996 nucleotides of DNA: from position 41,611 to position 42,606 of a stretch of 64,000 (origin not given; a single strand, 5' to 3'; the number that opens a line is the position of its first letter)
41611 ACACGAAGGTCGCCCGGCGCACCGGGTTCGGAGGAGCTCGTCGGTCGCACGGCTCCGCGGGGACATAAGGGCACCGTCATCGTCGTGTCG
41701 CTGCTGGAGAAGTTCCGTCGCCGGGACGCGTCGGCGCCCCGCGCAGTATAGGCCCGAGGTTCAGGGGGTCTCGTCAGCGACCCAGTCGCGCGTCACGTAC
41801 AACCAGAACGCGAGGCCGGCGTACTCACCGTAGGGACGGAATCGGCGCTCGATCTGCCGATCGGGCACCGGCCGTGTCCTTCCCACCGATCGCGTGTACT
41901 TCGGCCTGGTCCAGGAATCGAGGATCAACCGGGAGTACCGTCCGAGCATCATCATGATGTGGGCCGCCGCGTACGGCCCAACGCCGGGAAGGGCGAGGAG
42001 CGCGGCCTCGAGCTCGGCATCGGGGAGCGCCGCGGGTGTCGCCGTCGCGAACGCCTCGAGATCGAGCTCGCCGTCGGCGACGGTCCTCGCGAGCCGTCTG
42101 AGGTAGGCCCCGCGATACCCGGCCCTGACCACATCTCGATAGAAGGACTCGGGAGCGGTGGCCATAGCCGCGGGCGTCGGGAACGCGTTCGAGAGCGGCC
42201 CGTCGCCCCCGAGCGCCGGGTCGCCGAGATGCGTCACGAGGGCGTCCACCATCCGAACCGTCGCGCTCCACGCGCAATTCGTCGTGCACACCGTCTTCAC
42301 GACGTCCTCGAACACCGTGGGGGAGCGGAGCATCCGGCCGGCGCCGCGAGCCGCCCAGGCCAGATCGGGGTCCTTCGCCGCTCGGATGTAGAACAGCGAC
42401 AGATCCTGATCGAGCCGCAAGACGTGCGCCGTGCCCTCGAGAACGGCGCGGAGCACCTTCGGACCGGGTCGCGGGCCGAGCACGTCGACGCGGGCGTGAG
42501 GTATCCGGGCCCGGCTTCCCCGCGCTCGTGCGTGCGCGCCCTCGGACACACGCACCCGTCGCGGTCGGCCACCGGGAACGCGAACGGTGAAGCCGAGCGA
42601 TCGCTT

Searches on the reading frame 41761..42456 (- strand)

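Call 41: search_protein_families(library=pfam, proteins=[window:41761-42456:-], max_evalue=0.0001)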
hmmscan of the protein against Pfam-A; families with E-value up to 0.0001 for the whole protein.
window:41761-42456:- (231 aa): 0 families

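Call 66: search_protein_families(library=pfam, proteins=[window:41761-42456:-], max_evalue=1)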
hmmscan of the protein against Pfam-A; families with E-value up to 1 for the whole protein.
window:41761-42456:- (231 aa): 2 families
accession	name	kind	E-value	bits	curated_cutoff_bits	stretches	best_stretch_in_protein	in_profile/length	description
PF00633.29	HHH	-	0.0039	17.4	24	1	153-168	13-28/30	Helix-hairpin-helix motif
PF00730.31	HhH-GPD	-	0.01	16.6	26.2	1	53-163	1-67/108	HhH-GPD superfamily base excision DNA repair protein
